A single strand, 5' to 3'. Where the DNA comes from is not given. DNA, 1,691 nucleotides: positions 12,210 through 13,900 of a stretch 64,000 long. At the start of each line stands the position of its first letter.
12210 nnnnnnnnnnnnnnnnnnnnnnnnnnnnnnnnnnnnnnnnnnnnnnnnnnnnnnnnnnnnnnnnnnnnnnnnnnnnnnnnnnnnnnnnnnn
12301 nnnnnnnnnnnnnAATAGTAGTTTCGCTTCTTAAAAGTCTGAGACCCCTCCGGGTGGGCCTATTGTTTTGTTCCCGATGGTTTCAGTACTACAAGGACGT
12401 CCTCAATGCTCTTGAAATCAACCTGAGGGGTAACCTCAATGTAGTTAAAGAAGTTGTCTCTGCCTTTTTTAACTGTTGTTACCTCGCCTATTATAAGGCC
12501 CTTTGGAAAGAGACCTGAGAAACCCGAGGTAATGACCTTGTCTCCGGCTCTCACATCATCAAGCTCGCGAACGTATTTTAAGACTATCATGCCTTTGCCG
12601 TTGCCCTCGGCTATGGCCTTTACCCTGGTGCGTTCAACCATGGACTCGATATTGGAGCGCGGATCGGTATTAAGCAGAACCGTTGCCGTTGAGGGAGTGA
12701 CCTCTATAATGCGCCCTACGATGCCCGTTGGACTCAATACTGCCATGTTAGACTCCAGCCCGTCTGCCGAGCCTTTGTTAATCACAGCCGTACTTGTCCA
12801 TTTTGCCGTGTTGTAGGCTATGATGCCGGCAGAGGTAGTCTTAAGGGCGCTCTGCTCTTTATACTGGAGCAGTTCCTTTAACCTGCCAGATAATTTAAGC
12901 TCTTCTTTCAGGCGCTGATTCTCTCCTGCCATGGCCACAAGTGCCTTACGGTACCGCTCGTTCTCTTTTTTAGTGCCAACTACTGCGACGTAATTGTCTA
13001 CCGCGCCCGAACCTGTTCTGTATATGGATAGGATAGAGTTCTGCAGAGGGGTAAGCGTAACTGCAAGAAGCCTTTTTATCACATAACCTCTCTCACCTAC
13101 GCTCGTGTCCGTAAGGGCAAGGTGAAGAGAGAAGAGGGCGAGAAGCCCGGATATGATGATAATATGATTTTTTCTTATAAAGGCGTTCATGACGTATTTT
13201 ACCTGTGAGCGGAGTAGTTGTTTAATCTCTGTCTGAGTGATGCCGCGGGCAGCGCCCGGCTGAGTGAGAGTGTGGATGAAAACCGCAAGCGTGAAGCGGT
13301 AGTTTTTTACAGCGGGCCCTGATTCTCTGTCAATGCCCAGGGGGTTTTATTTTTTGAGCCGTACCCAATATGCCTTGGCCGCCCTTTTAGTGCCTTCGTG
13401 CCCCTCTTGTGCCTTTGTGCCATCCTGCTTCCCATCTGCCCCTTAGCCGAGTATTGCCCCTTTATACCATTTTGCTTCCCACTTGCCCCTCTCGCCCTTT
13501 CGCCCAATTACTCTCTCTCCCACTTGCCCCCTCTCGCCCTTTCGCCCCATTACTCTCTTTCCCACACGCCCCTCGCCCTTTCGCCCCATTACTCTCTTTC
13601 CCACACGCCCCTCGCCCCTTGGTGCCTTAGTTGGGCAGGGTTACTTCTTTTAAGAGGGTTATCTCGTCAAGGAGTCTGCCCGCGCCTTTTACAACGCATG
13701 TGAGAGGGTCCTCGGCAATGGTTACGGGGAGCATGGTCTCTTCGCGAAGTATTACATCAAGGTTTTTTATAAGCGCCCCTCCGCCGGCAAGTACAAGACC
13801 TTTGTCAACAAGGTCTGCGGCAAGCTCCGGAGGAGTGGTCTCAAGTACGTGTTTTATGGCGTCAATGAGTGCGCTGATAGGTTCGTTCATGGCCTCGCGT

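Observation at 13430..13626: G-tract-rich 40-bp tandem repeats lie in the mreB-mreC intergenic spacer, with G4 potential on the coding strand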

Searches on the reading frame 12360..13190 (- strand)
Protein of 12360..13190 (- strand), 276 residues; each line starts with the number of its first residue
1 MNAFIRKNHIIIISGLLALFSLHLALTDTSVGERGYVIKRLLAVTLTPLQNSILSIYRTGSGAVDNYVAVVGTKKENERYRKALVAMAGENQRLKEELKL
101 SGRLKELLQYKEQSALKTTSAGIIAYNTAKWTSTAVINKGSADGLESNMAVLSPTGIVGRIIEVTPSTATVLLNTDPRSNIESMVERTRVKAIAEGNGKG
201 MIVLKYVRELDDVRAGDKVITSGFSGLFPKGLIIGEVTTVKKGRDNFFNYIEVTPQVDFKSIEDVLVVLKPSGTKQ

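Call 11: find_encoding_contigs(protein=window:12360-13190:-, flank=3000, max_places=10)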
Protein window:12360-13190:- (276 aa): no gene with exactly this product is on record in the collection.

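Call 28: find_homologous_proteins(query=window:12360-13190:-, max_evalue=1e-30)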
Query window:12360-13190:- (276 aa): 116 proteins with E <= 1e-30 among 3985 candidates.
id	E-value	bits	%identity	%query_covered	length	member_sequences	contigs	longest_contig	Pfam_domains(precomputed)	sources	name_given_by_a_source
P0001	5.5e-170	581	100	100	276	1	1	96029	PF04085.21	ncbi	-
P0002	2.9e-153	527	89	100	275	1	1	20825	PF04085.21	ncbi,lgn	ncbi:MAG: rod shape-determining protein MreC [Thermodesulfobacteriota bacterium]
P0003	5.9e-147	506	86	100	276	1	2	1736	PF04085.21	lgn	-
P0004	2.2e-146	504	87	98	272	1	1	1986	PF04085.21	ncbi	ncbi:MAG: rod shape-determining protein MreC [Thermodesulfobacteriota bacterium]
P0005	3.5e-146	503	84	97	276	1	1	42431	PF04085.21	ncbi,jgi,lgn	-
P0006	3.5e-136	471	79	100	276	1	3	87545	PF04085.21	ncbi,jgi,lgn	-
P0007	4.1e-135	467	77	100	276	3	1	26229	PF04085.21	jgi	-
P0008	9.5e-135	466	79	100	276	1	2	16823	PF04085.21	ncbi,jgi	-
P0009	1.2e-133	462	76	100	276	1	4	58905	PF04085.21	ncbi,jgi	-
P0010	4.9e-133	460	76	100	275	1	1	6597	PF04085.21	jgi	-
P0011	3.2e-132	458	76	100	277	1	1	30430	PF04085.21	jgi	-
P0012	3.7e-130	451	76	97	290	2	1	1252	PF04085.21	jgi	-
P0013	3.3e-127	441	73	97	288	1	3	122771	PF04085.21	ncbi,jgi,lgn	-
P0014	2.2e-126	439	72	100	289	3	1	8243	PF04085.21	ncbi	-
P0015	2.2e-126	439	71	100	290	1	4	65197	PF04085.21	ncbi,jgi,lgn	-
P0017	1.9e-111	390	65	100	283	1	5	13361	PF04085.21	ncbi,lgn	ncbi:MAG: rod shape-determining protein MreC [Thermodesulfobacteriota bacterium]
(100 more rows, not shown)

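Call 29: find_encoding_contigs(protein=P0002, flank=2500, max_places=3)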
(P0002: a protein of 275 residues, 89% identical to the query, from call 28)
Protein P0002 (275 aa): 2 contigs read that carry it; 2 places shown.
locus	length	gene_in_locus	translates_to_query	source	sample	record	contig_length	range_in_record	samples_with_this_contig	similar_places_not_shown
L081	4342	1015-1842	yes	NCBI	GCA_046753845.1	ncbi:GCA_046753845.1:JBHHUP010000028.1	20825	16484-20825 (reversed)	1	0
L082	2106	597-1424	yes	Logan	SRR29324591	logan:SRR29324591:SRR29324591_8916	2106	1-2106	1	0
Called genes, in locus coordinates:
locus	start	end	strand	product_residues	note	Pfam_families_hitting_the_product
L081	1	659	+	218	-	PF00012:HSP70 (weak), PF06723:MreB_Mbl, PF11104:PilM_2 (faint), PF14450:FtsA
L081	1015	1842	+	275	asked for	PF04085:MreC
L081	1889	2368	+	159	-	PF04093:MreD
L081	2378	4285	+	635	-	PF03717:PBP_dimer, PF00905:Transpeptidase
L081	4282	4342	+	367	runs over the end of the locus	PF01098:FTSW_RODA_SPOVE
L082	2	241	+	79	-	?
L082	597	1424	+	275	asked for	PF04085:MreC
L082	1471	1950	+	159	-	PF04093:MreD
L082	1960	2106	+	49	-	?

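Call 30: find_encoding_contigs(protein=P0005, flank=2500, max_places=3)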
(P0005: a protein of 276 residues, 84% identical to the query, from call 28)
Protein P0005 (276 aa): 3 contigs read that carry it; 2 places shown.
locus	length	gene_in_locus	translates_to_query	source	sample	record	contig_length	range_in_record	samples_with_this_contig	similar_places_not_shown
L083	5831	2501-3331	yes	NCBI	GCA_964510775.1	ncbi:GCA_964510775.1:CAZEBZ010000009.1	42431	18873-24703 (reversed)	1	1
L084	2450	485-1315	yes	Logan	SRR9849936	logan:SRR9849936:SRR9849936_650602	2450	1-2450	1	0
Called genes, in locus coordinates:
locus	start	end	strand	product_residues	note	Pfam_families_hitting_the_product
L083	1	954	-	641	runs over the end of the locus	PF13623:SurA_N_2, PF13624:SurA_N_3, PF13145:Rotamase_2, PF13616:Rotamase_3, PF00639:Rotamase, PF13145:Rotamase_2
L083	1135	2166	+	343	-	PF00022:Actin (weak), PF06723:MreB_Mbl, PF11104:PilM_2 (faint), PF00012:HSP70, PF14450:FtsA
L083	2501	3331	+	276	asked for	PF04085:MreC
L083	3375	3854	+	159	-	PF04093:MreD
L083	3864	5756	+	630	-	PF03717:PBP_dimer, PF00905:Transpeptidase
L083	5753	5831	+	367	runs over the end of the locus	PF01098:FTSW_RODA_SPOVE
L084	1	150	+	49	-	?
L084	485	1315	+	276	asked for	PF04085:MreC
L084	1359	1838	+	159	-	PF04093:MreD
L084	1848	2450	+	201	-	?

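Call 31: find_encoding_contigs(protein=P0006, flank=2500, max_places=3)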
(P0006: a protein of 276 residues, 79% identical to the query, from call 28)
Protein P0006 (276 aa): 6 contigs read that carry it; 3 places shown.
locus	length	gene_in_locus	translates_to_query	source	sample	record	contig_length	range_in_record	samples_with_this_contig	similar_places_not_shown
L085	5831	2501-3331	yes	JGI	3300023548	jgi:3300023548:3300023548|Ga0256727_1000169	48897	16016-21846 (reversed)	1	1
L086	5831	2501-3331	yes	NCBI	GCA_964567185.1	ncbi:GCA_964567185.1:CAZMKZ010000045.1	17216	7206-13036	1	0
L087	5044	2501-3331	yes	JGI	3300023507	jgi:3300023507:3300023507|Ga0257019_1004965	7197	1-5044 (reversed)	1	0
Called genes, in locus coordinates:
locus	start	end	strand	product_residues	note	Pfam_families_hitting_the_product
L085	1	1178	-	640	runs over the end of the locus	PF13623:SurA_N_2, PF13624:SurA_N_3, PF13145:Rotamase_2, PF13616:Rotamase_3, PF00639:Rotamase, PF13145:Rotamase_2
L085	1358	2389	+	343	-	PF00022:Actin, PF06723:MreB_Mbl, PF00012:HSP70, PF11104:PilM_2 (faint), PF14450:FtsA (weak)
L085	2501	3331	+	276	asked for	PF04085:MreC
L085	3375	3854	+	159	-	PF04093:MreD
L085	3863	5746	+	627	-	PF03717:PBP_dimer, PF00905:Transpeptidase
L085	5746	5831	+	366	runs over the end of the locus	PF01098:FTSW_RODA_SPOVE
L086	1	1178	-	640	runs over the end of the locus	PF13623:SurA_N_2, PF13624:SurA_N_3, PF13145:Rotamase_2, PF13616:Rotamase_3, PF00639:Rotamase, PF13145:Rotamase_2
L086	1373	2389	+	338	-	PF00022:Actin, PF06723:MreB_Mbl, PF00012:HSP70, PF11104:PilM_2 (faint), PF14450:FtsA (weak)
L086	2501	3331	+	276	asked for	PF04085:MreC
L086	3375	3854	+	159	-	PF04093:MreD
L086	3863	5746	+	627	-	PF03717:PBP_dimer, PF00905:Transpeptidase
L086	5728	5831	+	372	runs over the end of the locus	PF01098:FTSW_RODA_SPOVE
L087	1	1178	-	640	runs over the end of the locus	PF13623:SurA_N_2, PF13624:SurA_N_3, PF13145:Rotamase_2, PF13616:Rotamase_3, PF00639:Rotamase, PF13145:Rotamase_2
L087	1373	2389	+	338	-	PF00022:Actin, PF06723:MreB_Mbl, PF00012:HSP70, PF11104:PilM_2 (faint), PF14450:FtsA (weak)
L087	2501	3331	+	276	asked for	PF04085:MreC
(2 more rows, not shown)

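Call 32: find_encoding_contigs(protein=P0009, flank=2500, max_places=2)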
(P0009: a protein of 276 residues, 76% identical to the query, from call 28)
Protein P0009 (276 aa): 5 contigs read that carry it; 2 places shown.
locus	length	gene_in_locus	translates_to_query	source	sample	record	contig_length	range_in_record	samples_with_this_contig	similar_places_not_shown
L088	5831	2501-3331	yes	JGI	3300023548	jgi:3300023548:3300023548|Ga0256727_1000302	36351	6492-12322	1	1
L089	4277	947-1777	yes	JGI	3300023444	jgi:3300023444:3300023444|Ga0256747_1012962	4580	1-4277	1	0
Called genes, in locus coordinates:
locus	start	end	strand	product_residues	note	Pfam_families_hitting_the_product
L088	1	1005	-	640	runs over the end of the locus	PF13623:SurA_N_2, PF13624:SurA_N_3, PF13145:Rotamase_2, PF13616:Rotamase_3, PF00639:Rotamase, PF13145:Rotamase_2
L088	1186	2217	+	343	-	PF00022:Actin (weak), PF06723:MreB_Mbl, PF00012:HSP70, PF11104:PilM_2 (faint), PF14450:FtsA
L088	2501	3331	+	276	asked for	PF04085:MreC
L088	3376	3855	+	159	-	PF04093:MreD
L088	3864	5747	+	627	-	PF03717:PBP_dimer, PF00905:Transpeptidase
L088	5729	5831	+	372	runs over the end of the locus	PF01098:FTSW_RODA_SPOVE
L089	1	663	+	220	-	?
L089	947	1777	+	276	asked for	PF04085:MreC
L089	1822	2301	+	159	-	PF04093:MreD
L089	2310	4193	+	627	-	PF03717:PBP_dimer, PF00905:Transpeptidase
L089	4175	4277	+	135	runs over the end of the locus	?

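Call 33: find_encoding_contigs(protein=P0013, flank=2500, max_places=2)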
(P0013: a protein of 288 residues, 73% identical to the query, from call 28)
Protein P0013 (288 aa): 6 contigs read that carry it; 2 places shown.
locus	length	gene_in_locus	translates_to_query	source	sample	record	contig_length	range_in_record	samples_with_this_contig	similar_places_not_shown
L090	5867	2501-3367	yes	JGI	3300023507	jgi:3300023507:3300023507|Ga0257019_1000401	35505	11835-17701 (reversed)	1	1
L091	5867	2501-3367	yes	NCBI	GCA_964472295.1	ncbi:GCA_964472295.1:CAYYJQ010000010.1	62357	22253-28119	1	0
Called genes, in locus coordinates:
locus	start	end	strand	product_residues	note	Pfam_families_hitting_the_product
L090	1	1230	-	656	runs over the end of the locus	PF13623:SurA_N_2, PF13624:SurA_N_3, PF13145:Rotamase_2, PF13616:Rotamase_3, PF00639:Rotamase, PF13145:Rotamase_2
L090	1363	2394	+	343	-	PF00022:Actin (weak), PF06723:MreB_Mbl, PF00012:HSP70, PF11104:PilM_2 (faint), PF14450:FtsA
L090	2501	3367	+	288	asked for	PF04085:MreC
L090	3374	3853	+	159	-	PF04093:MreD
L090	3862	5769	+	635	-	PF03717:PBP_dimer, PF00905:Transpeptidase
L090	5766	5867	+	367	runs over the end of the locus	PF01098:FTSW_RODA_SPOVE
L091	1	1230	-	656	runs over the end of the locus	PF13623:SurA_N_2, PF13624:SurA_N_3, PF13145:Rotamase_2, PF13616:Rotamase_3, PF00639:Rotamase, PF13145:Rotamase_2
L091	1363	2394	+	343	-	PF00022:Actin (weak), PF06723:MreB_Mbl, PF00012:HSP70, PF11104:PilM_2 (faint), PF14450:FtsA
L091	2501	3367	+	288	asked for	PF04085:MreC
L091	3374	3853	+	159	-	PF04093:MreD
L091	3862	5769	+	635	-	PF03717:PBP_dimer, PF00905:Transpeptidase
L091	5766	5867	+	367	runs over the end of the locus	PF01098:FTSW_RODA_SPOVE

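Call 34: find_encoding_contigs(protein=P0015, flank=2500, max_places=2)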
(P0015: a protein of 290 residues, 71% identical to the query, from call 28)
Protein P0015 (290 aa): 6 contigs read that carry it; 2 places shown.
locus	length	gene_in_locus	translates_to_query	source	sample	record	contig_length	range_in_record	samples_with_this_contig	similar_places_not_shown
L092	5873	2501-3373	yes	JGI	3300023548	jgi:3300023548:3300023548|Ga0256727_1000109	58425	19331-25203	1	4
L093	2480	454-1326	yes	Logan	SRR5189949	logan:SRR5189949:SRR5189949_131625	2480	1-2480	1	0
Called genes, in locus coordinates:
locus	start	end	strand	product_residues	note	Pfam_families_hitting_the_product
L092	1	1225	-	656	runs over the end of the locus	PF13623:SurA_N_2, PF13624:SurA_N_3, PF13145:Rotamase_2, PF13616:Rotamase_3, PF00639:Rotamase, PF13145:Rotamase_2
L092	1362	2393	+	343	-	PF00022:Actin, PF06723:MreB_Mbl, PF00012:HSP70, PF11104:PilM_2 (faint), PF14450:FtsA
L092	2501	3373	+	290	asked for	PF04085:MreC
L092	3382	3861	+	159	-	PF04093:MreD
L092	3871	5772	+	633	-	PF03717:PBP_dimer, PF00905:Transpeptidase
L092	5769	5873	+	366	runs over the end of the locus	PF01098:FTSW_RODA_SPOVE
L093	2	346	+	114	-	?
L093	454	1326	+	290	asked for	PF04085:MreC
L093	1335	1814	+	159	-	PF04093:MreD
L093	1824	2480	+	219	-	?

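Call 35: find_encoding_contigs(protein=P0017, flank=2500, max_places=2)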
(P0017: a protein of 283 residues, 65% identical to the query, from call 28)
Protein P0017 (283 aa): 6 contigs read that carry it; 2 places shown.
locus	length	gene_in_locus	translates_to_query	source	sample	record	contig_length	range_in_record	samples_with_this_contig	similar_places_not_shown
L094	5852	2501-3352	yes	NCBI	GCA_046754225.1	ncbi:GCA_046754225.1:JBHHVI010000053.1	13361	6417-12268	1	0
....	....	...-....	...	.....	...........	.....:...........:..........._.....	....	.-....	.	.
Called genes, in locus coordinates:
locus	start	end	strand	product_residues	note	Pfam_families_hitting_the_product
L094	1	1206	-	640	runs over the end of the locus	PF13623:SurA_N_2, PF13624:SurA_N_3, PF13145:Rotamase_2, PF13616:Rotamase_3, PF00639:Rotamase, PF13145:Rotamase_2 (weak)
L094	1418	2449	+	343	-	PF00022:Actin, PF06723:MreB_Mbl, PF00012:HSP70, PF11104:PilM_2 (faint), PF14450:FtsA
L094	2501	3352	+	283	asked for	PF04085:MreC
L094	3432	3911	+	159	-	PF04093:MreD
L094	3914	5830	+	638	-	PF03717:PBP_dimer, PF00905:Transpeptidase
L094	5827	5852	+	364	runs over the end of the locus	PF01098:FTSW_RODA_SPOVE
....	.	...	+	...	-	?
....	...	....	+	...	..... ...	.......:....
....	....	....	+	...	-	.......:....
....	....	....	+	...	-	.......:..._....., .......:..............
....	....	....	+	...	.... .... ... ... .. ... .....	?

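Call 39: find_related_loci(query=window:12360-13190:-, collection=metagenome_contigs, flank=1800)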
Query window:12360-13190:- (276 aa) in metagenome_contigs; peptide patterns used: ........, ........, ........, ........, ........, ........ (x = any residue, [..] = any of these).
94 stretches matched a pattern; 2 encode a relative of the query (tblastn E <= 1e-3); 2 distinct loci.
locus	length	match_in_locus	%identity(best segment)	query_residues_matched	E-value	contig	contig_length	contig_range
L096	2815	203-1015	55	1-271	5e-104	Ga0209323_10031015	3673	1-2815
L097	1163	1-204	90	209-276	1e-38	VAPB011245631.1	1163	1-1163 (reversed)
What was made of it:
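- Tried and rejected: The MreC protein scan of metagenome contigs gave only two unhelpful loci (call 39).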

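Call 40: find_encoding_contigs(protein=P0004, flank=2500, max_places=2)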
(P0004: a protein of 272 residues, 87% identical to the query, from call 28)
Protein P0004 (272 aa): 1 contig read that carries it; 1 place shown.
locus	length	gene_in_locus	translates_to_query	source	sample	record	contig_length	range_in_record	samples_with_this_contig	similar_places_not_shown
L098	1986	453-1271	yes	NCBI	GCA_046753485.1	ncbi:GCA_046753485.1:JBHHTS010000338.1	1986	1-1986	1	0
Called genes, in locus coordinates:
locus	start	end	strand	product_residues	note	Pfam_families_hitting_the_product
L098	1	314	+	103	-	PF06723:MreB_Mbl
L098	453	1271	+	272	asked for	PF04085:MreC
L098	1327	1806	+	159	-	PF04093:MreD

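Call 41: find_encoding_contigs(protein=P0003, flank=2500, max_places=2)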
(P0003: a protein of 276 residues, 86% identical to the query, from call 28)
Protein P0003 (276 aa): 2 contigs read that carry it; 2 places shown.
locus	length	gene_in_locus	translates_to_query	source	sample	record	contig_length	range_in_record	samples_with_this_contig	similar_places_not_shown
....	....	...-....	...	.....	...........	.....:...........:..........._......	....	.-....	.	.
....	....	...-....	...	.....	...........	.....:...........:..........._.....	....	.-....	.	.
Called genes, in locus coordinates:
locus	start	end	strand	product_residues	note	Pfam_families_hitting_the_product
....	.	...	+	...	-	?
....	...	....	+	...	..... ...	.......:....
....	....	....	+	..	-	?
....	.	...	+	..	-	?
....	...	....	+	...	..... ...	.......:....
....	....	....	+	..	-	?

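Call 42: find_encoding_contigs(protein=P0008, flank=2500, max_places=2)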
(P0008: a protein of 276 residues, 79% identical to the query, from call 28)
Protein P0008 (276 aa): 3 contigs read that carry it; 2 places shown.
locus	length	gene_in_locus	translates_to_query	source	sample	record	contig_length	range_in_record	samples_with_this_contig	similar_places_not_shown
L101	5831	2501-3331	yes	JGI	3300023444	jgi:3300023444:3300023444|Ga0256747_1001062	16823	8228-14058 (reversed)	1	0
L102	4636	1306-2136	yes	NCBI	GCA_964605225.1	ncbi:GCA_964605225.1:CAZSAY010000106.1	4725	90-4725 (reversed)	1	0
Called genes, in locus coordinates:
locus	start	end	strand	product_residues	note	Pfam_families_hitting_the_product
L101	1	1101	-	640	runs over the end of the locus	PF13623:SurA_N_2, PF13624:SurA_N_3, PF13145:Rotamase_2, PF13616:Rotamase_3, PF00639:Rotamase, PF13145:Rotamase_2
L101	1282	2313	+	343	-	PF00022:Actin (weak), PF06723:MreB_Mbl, PF00012:HSP70, PF11104:PilM_2 (faint), PF14450:FtsA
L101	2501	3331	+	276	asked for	PF04085:MreC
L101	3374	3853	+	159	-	PF04093:MreD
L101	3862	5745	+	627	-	PF03717:PBP_dimer, PF00905:Transpeptidase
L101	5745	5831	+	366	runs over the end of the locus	PF01098:FTSW_RODA_SPOVE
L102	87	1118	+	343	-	PF00022:Actin (weak), PF06723:MreB_Mbl, PF00012:HSP70, PF11104:PilM_2 (faint), PF14450:FtsA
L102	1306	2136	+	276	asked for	PF04085:MreC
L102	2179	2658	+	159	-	PF04093:MreD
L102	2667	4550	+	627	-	PF03717:PBP_dimer, PF00905:Transpeptidase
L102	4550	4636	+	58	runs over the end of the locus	?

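Call 65: search_protein_families(library=pfam, proteins=[window:12360-13190:-], max_evalue=0.01)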
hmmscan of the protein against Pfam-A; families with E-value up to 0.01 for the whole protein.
window:12360-13190:- (276 aa): 2 families
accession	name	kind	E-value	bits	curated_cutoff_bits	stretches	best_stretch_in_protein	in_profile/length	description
PF04085.20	MreC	-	4.7e-46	156.7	28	1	123-268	1-146/147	Rod shape-determining protein MreC, barrel core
PF02699.20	YajC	-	0.0038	17.5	28.2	0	143-190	33-76/78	Preprotein translocase subunit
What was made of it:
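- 12360..13190 (-): mreC, the downstream gene. Pfam MreC, E 5e-46 (call 65).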

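Call 84: list_cluster_members(proteins=[P0001, P0002, P0005, P0008])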
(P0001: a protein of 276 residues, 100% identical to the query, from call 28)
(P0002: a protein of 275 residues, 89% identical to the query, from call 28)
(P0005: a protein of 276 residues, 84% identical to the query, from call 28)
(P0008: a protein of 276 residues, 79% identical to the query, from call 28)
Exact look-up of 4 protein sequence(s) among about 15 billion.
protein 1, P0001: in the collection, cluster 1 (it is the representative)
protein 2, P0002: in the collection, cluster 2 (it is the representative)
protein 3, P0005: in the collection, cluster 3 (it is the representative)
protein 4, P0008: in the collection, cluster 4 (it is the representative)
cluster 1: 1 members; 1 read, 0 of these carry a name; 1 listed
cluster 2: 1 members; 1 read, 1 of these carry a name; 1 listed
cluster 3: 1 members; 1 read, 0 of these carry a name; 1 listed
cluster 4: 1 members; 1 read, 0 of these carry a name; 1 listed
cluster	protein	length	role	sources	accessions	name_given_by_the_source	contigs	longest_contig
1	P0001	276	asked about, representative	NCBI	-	-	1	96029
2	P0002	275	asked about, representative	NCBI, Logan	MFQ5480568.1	MAG: rod shape-determining protein MreC [Thermodesulfobacteriota bacterium]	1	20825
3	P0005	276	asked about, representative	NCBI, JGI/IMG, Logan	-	-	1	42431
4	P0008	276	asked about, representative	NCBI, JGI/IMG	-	-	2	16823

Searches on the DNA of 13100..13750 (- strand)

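Call 5: search_rna_families(source=window, start=13100, end=13750, threshold=evalue, max_evalue=10, show_alignments=3)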
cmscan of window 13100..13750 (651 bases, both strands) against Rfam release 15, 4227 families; matches with E-value up to 10: 1.
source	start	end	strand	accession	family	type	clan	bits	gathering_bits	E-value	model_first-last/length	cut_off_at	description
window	13149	13174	+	RF01285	snoU31b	Gene; snRNA; snoRNA; CD-box;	-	14.5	37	9.1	1-86/86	no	Small nucleolar RNA U31b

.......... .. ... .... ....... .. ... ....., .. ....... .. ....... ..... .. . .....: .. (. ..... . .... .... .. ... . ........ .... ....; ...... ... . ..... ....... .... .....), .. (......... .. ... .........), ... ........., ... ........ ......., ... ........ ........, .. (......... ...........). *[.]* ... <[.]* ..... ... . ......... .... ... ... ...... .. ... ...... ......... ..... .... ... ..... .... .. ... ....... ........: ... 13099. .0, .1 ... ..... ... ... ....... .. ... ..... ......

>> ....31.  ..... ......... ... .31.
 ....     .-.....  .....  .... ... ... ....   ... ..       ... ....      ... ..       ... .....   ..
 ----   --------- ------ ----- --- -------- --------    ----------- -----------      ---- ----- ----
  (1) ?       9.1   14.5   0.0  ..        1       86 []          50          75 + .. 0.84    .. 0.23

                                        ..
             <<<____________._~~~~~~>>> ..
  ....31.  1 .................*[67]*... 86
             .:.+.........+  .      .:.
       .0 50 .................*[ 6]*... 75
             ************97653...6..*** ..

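Call 71: search_dna_similar(query=window:13191-13626:-, collection=plasmids, mode=distant, max_evalue=0.001, max_rows=10)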
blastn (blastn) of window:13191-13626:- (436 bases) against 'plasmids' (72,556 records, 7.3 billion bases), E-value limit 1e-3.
No match.

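Call 72: search_dna_similar(query=window:13191-13626:-, collection=phages, mode=distant, max_evalue=0.001, max_rows=10)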
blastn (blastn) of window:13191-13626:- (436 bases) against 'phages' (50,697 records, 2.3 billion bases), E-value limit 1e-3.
No match.
